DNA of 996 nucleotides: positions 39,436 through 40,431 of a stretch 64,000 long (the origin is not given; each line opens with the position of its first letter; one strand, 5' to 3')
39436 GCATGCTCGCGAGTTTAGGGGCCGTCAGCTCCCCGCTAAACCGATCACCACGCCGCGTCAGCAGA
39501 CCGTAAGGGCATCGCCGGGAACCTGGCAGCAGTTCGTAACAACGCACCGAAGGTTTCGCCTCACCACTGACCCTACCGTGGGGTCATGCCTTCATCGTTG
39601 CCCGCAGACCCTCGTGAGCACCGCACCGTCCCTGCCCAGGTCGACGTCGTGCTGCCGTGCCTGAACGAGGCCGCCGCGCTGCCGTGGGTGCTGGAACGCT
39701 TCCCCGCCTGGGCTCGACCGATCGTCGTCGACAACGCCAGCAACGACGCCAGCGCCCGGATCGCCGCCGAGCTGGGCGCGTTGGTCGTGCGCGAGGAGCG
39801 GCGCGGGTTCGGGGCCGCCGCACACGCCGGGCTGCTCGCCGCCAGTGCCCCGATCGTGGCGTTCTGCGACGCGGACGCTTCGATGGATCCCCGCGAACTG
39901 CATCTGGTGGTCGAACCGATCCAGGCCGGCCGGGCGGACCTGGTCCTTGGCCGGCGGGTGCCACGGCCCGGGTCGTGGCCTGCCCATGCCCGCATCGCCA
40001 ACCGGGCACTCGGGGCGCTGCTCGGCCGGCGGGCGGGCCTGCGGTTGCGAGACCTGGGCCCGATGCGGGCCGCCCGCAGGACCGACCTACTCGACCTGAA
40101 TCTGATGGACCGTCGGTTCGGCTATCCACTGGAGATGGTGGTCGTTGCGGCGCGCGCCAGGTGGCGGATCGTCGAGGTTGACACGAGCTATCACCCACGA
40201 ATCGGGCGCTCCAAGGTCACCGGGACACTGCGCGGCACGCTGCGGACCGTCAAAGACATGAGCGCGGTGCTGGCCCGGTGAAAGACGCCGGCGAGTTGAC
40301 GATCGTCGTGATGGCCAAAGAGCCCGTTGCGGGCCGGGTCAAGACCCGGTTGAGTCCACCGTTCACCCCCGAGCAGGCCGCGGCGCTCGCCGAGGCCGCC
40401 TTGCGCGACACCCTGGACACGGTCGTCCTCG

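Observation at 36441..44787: Translationally coupled six-gene envelope-modification operon (GT2, DUF2064, methyltransferase, cyt-b/Mo-oxidoreductase, membrane protein, GT87) with its own two-component system and epimerase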

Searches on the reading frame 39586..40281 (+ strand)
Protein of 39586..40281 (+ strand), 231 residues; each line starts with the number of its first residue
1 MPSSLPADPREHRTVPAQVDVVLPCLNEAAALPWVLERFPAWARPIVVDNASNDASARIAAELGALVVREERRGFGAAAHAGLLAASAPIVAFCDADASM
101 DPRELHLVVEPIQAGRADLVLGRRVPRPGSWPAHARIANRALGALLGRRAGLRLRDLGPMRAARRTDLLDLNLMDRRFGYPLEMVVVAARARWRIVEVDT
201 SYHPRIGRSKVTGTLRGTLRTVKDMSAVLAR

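Call 5: search_protein_families(library=pfam, proteins=[window:39586-40281:+], max_evalue=0.01)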
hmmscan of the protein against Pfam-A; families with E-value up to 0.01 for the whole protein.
window:39586-40281:+ (231 aa): 2 families
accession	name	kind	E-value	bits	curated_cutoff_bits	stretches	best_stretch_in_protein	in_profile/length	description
PF00535.33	Glycos_transf_2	-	1.2e-18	68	23.3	1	21-135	2-126/168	Glycosyl transferase family 2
PF13506.12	Glyco_transf_21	-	0.0041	17.1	21.7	1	80-123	23-66/174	Glycosyl transferase family 21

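Call 6: search_protein_families(library=ncbifam, proteins=[window:39586-40281:+], max_evalue=0.01)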
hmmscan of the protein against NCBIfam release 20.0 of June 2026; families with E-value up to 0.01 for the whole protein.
window:39586-40281:+ (231 aa): 10 families
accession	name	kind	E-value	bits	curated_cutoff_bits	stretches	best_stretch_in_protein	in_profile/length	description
TIGR04182.1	glyco_TIGR04182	equivalog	3.4e-24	85.7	325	1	19-210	2-198/293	S-layer glycoprotein N-glycosyltransferase AglJ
NF041391.1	DPhHxTase_Halo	equivalog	8.1e-17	60.9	375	1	27-218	5-198/213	dolichyl-phosphate hexose transferase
NF058614.1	PPMAGASynPpgS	equivalog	9e-12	44.9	370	1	19-198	2-192/226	polyprenyl-phospho-N-acetylgalactosaminyl synthase PpgS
TIGR03965.1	mycofact_glyco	equivalog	8.9e-10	38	280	1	16-126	73-193/467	mycofactocin biosynthesis glycosyltransferase MftF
TIGR04283.1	glyco_like_mftF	equivalog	2.2e-09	37.2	182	1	21-112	3-97/221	TIGR04283 family arsenosugar biosynthesis glycosyltransferase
NF010496.0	PRK13915.1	equivalog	3.1e-07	29.8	262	1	17-112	31-142/307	glucosyl-3-phosphoglycerate synthase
NF007986.1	PRK10714.1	equivalog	3.5e-07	29.5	529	1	18-174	7-174/316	undecaprenyl-phosphate 4-deoxy-4-formamido-L-arabinose transferase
NF041875.1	EPS_EpsD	equivalog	3.5e-05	23.4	370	1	20-134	2-128/325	exopolysaccharide biosynthesis glycosyltransferase EpsD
TIGR03937.1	PgaC_IcaA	equivalog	0.0017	17.4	422.3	1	17-113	45-151/407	poly-beta-1,6-N-acetyl-D-glucosamine synthase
NF007482.0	PRK10073.1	equivalog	0.0046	16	423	1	46-105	39-103/334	glycosyltransferase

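Call 73: search_solved_structures(query=window:39586-40281:+, max_evalue=0.001)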
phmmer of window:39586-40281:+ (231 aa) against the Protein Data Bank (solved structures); distinct sequences matched with E-value up to 0.001: 4.
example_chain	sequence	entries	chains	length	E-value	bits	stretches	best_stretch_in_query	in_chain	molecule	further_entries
5mlz_A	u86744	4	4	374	1.7e-06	31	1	18-213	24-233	Dolichol monophosphate mannose synthase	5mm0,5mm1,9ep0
9hwj_A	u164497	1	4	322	2.2e-05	27.3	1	18-190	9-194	Undecaprenyl-phosphate 4-deoxy-4-formamido-L-arabinose transferase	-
9bhc_C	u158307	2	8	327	4.3e-05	26.4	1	18-190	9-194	Undecaprenyl-phosphate 4-deoxy-4-formamido-L-arabinose transferase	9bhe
8vxh_A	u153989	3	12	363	5.5e-05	26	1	18-190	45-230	Undecaprenyl-phosphate 4-deoxy-4-formamido-L-arabinose transferase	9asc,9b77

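Call 100: search_protein_representatives(protein=window:39586-40281:+)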
Query: 231 residues. Proteins with E-value up to 0.001 (for the whole library): 20627; up to 1e-10: 3455; up to 1e-30: 212. The best 150 are listed.
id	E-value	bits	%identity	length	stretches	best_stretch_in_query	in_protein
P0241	6.2e-75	267.9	64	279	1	18-230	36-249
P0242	1.1e-73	263.8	66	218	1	19-229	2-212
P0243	2.8e-73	262.5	63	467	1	11-228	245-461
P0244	1.1e-71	257.2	64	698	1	15-226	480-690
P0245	2.4e-71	256.1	65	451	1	15-230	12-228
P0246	1.6e-70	253.5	64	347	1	18-230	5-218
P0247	1.1e-68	247.5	59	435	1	15-230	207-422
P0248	6.2e-66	238.4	57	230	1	13-229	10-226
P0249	3.7e-63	229.4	68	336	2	116-230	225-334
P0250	2.5e-62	226.6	58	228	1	19-231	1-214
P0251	3.2e-61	223.0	55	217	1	17-229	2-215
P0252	2.7e-58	213.5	54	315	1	19-228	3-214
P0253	3.7e-56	206.5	51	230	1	17-229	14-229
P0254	2.3e-52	194.1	53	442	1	20-230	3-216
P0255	2.7e-50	187.3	53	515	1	17-228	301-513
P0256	2.0e-48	181.2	42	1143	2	15-222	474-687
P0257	5.0e-48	179.9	50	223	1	16-229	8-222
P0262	1.5e-46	175.1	50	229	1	13-230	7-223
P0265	2.5e-45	171.1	45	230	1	16-229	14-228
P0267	5.1e-45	170.0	39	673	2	19-221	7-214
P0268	6.7e-45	169.7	42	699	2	18-221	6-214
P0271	4.6e-44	166.9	53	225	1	20-230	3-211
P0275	5.3e-43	163.5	42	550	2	17-219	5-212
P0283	6.9e-42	159.8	46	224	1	21-220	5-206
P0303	2.6e-39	151.4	39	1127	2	11-221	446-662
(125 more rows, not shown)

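Call 101: search_protein_families(library=pfam, proteins=[P0243, P0244, P0245, P0247, P0254, P0256, P0267, P0268, P0275, P0303], max_evalue=0.0001)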
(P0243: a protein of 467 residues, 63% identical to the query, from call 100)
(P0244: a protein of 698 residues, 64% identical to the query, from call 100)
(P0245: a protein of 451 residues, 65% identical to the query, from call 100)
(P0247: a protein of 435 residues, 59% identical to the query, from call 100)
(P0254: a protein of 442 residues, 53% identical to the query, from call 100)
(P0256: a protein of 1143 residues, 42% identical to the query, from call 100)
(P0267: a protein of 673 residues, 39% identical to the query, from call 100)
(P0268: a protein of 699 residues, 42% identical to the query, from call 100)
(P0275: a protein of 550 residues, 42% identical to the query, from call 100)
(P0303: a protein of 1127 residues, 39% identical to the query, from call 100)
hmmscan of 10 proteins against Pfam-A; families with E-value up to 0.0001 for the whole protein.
P0243 (467 aa): 1 family
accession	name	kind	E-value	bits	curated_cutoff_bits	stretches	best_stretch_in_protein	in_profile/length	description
PF00535.33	Glycos_transf_2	-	6.4e-16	59.2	23.3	1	255-371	3-129/168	Glycosyl transferase family 2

P0244 (698 aa): 2 families
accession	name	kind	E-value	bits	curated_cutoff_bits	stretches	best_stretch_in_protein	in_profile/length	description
PF00535.33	Glycos_transf_2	-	2.5e-17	63.7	23.3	1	485-601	2-128/168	Glycosyl transferase family 2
PF09594.16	GT87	-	2.7e-09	37.6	25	1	159-381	2-236/237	Glycosyltransferase family 87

P0245 (451 aa): 3 families
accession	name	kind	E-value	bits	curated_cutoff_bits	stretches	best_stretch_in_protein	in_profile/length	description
PF09837.15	DUF2064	-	2.8e-22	79.3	25.8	1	287-391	28-120/120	Uncharacterized protein conserved in bacteria (DUF2064)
PF00535.33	Glycos_transf_2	-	7.4e-18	65.5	23.3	1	18-164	2-162/168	Glycosyl transferase family 2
PF12804.13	NTP_transf_3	-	2.9e-07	31.3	27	0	267-385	27-143/160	MobA-like NTP transferase domain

P0247 (435 aa): 2 families
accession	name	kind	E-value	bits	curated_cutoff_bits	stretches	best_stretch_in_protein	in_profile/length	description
PF09837.15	DUF2064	-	4.1e-21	75.5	25.8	1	34-152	6-120/120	Uncharacterized protein conserved in bacteria (DUF2064)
PF00535.33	Glycos_transf_2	-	7.4e-19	68.7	23.3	1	213-358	2-162/168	Glycosyl transferase family 2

P0254 (442 aa): 2 families
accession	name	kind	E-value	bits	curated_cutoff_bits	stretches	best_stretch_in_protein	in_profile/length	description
PF09837.15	DUF2064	-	8.7e-24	84.1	25.8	1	266-381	1-120/120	Uncharacterized protein conserved in bacteria (DUF2064)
PF00535.33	Glycos_transf_2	-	1e-19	71.5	23.3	1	4-139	2-150/168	Glycosyl transferase family 2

P0256 (1143 aa): 6 families
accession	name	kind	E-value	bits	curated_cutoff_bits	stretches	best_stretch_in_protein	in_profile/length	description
PF00535.33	Glycos_transf_2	-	1.2e-45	155.9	23.3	2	483-611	3-134/168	Glycosyl transferase family 2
PF09837.15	DUF2064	-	2.4e-36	124.6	25.8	1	753-868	4-120/120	Uncharacterized protein conserved in bacteria (DUF2064)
PF13641.12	Glyco_tranf_2_3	-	2.4e-11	44.5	27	1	916-1016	1-115/230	Glycosyltransferase like family 2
PF12804.13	NTP_transf_3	-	3.2e-10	40.8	27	0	488-583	22-120/160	MobA-like NTP transferase domain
PF09594.16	GT87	-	2.6e-07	31.1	25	1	156-393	2-237/237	Glycosyltransferase family 87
PF10111.15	Glyco_tranf_2_2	-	6.2e-07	29.6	27.3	0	919-1013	1-107/276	Glycosyltransferase like family 2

P0267 (673 aa): 6 families
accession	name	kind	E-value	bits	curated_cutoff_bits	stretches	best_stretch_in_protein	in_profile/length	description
PF00535.33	Glycos_transf_2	-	4.6e-45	154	23.3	2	9-162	2-165/168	Glycosyl transferase family 2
PF09837.15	DUF2064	-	6.4e-35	120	25.8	1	289-398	10-120/120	Uncharacterized protein conserved in bacteria (DUF2064)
PF12804.13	NTP_transf_3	-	4.2e-10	40.5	27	0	14-122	21-131/160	MobA-like NTP transferase domain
PF13641.12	Glyco_tranf_2_3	-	7e-08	33.2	27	0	7-113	3-122/230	Glycosyltransferase like family 2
PF13704.12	Glyco_tranf_2_4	-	2.2e-07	31.7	27.5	0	15-65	2-53/98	Glycosyl transferase family 2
PF10111.15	Glyco_tranf_2_2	-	9.5e-05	22.4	27.3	0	451-532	1-94/276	Glycosyltransferase like family 2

P0268 (699 aa): 7 families
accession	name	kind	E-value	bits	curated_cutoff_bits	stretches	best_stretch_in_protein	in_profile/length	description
PF00535.33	Glycos_transf_2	-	2.2e-47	161.6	23.3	2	8-163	1-166/168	Glycosyl transferase family 2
PF09837.15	DUF2064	-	2.5e-31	108.4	25.8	1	281-395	5-120/120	Uncharacterized protein conserved in bacteria (DUF2064)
PF13641.12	Glyco_tranf_2_3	-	8.6e-20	72.2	27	2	444-629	3-212/230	Glycosyltransferase like family 2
PF10111.15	Glyco_tranf_2_2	-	1.5e-09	38.2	27.3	0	445-537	1-104/276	Glycosyltransferase like family 2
PF12804.13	NTP_transf_3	-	1.6e-09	38.6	27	1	16-121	23-130/160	MobA-like NTP transferase domain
PF13506.12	Glyco_transf_21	-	4.1e-06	26.8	21.7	0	67-164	21-117/174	Glycosyl transferase family 21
PF13704.12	Glyco_tranf_2_4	-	7.3e-06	26.8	27.5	0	15-87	2-81/98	Glycosyl transferase family 2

P0275 (550 aa): 7 families
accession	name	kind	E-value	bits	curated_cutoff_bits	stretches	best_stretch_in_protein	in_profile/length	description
PF00535.33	Glycos_transf_2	-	9.5e-45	153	23.3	2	8-162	1-165/168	Glycosyl transferase family 2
PF09837.15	DUF2064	-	3.5e-34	117.6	25.8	1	288-399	8-120/120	Uncharacterized protein conserved in bacteria (DUF2064)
PF12804.13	NTP_transf_3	-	9.9e-11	42.5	27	0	15-115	22-124/160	MobA-like NTP transferase domain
PF13641.12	Glyco_tranf_2_3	-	1.1e-10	42.4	27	0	7-189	3-202/230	Glycosyltransferase like family 2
PF13704.12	Glyco_tranf_2_4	-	1.7e-08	35.3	27.5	0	15-66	2-54/98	Glycosyl transferase family 2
PF10111.15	Glyco_tranf_2_2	-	5.9e-08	33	27.3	0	466-533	25-102/276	Glycosyltransferase like family 2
PF01983.22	CofC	-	7.9e-05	22.4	22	0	320-392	72-138/217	Guanylyl transferase CofC like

P0303 (1127 aa): 8 families
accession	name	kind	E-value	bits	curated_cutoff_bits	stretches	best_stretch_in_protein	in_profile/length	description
PF00535.33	Glycos_transf_2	-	1.7e-42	145.7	23.3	2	457-584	2-132/168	Glycosyl transferase family 2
PF09837.15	DUF2064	-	7.2e-33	113.4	25.8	1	728-845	1-119/120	Uncharacterized protein conserved in bacteria (DUF2064)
PF13641.12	Glyco_tranf_2_3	-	2.2e-19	70.9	27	2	894-996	1-117/230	Glycosyltransferase like family 2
PF09594.16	GT87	-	3e-11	44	25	1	133-364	2-237/237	Glycosyltransferase family 87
PF12804.13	NTP_transf_3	-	1.6e-10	41.8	27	0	463-561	22-122/160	MobA-like NTP transferase domain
PF13704.12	Glyco_tranf_2_4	-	7.3e-08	33.3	27.5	0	463-513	2-53/98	Glycosyl transferase family 2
PF10111.15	Glyco_tranf_2_2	-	2.7e-06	27.5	27.3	0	897-987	1-103/276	Glycosyltransferase like family 2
PF01983.22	CofC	-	3.7e-05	23.5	22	0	769-866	74-163/217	Guanylyl transferase CofC like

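Call 102: list_cluster_members(proteins=[P0242, P0248, P0250, P0251, P0253, P0257, P0262, P0265, P0271, P0283])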
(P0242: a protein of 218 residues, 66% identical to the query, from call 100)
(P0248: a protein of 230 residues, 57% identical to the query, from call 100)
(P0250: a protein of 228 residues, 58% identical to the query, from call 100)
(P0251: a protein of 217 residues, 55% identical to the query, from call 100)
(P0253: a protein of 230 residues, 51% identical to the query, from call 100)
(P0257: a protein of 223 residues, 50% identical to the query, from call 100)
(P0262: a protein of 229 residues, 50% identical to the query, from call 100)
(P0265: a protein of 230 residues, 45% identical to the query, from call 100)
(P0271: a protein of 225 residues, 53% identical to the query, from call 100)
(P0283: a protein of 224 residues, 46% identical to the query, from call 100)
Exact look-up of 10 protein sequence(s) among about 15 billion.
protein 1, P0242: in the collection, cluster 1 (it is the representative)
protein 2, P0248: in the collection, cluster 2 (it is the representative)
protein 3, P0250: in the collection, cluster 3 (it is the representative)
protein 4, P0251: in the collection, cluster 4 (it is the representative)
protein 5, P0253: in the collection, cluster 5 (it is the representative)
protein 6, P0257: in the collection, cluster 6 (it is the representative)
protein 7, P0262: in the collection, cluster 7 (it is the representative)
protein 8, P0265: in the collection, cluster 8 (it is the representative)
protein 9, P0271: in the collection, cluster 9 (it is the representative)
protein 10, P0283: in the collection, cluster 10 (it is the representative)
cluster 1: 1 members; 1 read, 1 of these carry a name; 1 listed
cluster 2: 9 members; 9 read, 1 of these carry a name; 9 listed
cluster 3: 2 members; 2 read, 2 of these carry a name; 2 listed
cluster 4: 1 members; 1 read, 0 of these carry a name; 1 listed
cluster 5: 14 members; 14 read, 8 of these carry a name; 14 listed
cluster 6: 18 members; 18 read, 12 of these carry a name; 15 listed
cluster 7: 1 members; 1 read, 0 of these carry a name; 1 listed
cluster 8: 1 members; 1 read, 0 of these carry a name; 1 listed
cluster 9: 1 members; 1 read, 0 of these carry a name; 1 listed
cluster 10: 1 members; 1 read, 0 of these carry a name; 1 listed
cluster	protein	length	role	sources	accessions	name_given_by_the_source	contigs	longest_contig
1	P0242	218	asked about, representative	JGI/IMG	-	glycosyltransferase involved in cell wall biosynthesis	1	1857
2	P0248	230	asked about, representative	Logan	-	-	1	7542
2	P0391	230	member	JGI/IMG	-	glycosyltransferase involved in cell wall biosynthesis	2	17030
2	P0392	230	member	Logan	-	-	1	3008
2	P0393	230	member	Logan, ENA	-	-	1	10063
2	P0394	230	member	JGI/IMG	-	-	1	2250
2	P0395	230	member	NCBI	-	-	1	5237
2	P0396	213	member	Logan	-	-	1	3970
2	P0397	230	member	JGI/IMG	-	-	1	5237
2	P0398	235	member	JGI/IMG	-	-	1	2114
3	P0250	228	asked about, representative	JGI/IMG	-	glycosyltransferase involved in cell wall biosynthesis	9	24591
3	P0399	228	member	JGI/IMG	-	glycosyltransferase involved in cell wall biosynthesis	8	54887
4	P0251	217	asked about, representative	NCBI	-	-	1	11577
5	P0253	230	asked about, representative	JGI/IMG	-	glycosyltransferase involved in cell wall biosynthesis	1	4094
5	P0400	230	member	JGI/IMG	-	glycosyltransferase involved in cell wall biosynthesis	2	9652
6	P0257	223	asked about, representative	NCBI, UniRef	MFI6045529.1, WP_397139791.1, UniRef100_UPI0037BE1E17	glycosyltransferase family 2 protein [Nocardia sp. NPDC051321] | glycosyltransferase family 2 protein n=1 Tax=Nocardia sp. NPDC051321 TaxID=3364323 ...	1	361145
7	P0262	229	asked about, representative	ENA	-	-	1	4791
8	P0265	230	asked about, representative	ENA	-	-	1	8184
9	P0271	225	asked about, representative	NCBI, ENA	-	-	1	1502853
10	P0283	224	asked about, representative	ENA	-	-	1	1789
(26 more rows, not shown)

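Call 103: find_encoding_contigs(protein=P0257, flank=10000, max_places=1)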
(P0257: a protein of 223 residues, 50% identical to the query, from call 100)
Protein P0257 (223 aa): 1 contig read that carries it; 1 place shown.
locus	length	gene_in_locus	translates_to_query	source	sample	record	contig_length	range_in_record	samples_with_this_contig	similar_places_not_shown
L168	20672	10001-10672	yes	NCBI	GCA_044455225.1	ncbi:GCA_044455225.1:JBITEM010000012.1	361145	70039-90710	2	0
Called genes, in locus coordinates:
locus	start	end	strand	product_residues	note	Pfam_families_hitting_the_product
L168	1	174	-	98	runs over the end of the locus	-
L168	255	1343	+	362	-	PF06224:AlkZ-like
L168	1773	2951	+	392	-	PF13439:Glyco_transf_4, PF13579:Glyco_trans_4_4, PF00534:Glycos_transf_1, PF13692:Glyco_trans_1_4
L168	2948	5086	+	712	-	PF14742:GDE_N_bis, PF06202:GDE_C (weak), PF22422:MGH1-like_GH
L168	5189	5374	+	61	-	-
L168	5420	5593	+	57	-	-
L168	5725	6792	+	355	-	PF01073:3Beta_HSD, PF01370:Epimerase, PF04321:RmlD_sub_bind (faint), PF07993:NAD_binding_4 (faint), PF13460:NAD_binding_10, PF16363:GDP_Man_Dehyd, PF01370:Epimerase, PF16363:GDP_Man_Dehyd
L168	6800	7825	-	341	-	PF00512:HisKA, PF02518:HATPase_c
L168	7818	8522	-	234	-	PF00072:Response_reg, PF00486:Trans_reg_C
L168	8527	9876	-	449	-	-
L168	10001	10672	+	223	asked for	PF00535:Glycos_transf_2, PF13641:Glyco_tranf_2_3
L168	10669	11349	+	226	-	PF09837:DUF2064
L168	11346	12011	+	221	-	PF13489:Methyltransf_23 (weak), PF08242:Methyltransf_12 (faint), PF13649:Methyltransf_25 (weak)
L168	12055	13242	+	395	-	PF00174:Oxidored_molyb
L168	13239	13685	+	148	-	-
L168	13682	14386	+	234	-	PF03358:FMN_red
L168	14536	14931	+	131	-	PF00903:Glyoxalase (weak), PF18029:Glyoxalase_6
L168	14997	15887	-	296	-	PF02669:KdpC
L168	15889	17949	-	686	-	PF00122:E1-E2_ATPase, PF00702:Hydrolase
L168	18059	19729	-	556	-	PF03814:KdpA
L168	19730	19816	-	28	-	PF09604:Potass_KdpF (weak)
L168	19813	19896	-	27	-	-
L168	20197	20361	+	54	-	-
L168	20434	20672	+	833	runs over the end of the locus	PF02702:KdpD, PF00582:Usp, PF13493:DUF4118, PF00512:HisKA, PF13581:HATPase_c_2 (weak), PF02518:HATPase_c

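Call 104: find_homologous_proteins(query=P0257, max_evalue=1e-10)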
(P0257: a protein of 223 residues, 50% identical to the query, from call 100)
Query P0257 (223 aa): 7188 proteins with E <= 1e-10 among 8000 candidates; the best 120 are listed.
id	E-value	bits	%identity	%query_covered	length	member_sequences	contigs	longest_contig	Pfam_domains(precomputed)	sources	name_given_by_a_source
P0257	2.8e-138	477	100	100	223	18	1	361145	PF13641.13,PF00535.33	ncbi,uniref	ncbi:glycosyltransferase family 2 protein [Nocardia sp. NPDC051321]|uniref:glycosyltransferase famil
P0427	6.8e-125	433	91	100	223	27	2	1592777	PF13641.13,PF00535.33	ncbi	ncbi:glycosyltransferase family 2 protein [Nocardia brasiliensis]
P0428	7.3e-122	423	90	100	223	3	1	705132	PF13641.13,PF00535.33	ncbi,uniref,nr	ncbi:glycosyltransferase family 2 protein [Nocardia brasiliensis]|uniref:glycosyltransferase family 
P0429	5.6e-121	420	90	100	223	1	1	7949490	PF13641.13,PF00535.33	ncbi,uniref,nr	ncbi:glycosyltransferase family 2 protein [Nocardia brasiliensis]|uniref:glycosyltransferase family 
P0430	5.6e-119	414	88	100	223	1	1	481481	PF13641.13,PF00535.33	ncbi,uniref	ncbi:glycosyltransferase family 2 protein [Nocardia sp. NPDC049149]|uniref:glycosyltransferase famil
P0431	3.7e-117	408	87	100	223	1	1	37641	PF13641.13,PF00535.33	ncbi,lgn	ncbi:glycosyltransferase family 2 protein [Nocardia xishanensis]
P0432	2.5e-116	405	91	95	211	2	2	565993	PF13641.13,PF00535.33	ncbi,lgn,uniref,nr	ncbi:glycosyl transferase family 2 [Nocardia tenerifensis]|uniref:Glycosyl transferase family 2 n=1 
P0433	3.2e-116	405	90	96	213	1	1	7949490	PF13641.13,PF00535.33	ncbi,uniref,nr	ncbi:glycosyltransferase [Nocardia brasiliensis]|uniref:Glycosyltransferase n=1 Tax=Nocardia brasili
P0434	4.0e-115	401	90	95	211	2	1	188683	PF13641.13,PF00535.33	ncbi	-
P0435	5.5e-115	401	90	95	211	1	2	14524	PF00535.33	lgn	-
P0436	1.4e-114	399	86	96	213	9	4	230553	PF13641.13,PF00535.33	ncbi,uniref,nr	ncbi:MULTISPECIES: glycosyltransferase family 2 protein [Nocardia]|uniref:Glycosyltransferase family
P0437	4.6e-113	395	83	100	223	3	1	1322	PF13641.13,PF00535.33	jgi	jgi:glycosyltransferase involved in cell wall biosynthesis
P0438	5.1e-112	391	83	100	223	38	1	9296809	PF13641.13,PF00535.33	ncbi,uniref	ncbi:glycosyltransferase family 2 protein [Nocardia sp. CA-129566]|uniref:glycosyltransferase family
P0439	5.2e-111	388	82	100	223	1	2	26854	PF13641.13,PF00535.33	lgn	-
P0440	5.6e-110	384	80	100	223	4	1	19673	PF13641.13,PF00535.33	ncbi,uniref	ncbi:glycosyltransferase family 2 protein [Nocardia sp. CWNU-33]|uniref:glycosyltransferase family 2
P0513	3.2e-84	300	66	99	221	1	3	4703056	PF00535.33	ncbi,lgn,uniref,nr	ncbi:glycosyltransferase family 2 protein [Tsukamurella paurometabola]|uniref:Undecaprenyl-phosphate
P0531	7.3e-83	296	68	96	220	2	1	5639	PF13641.13,PF00535.33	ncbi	ncbi:MAG: glycosyltransferase family 2 protein [Mycobacteriaceae bacterium]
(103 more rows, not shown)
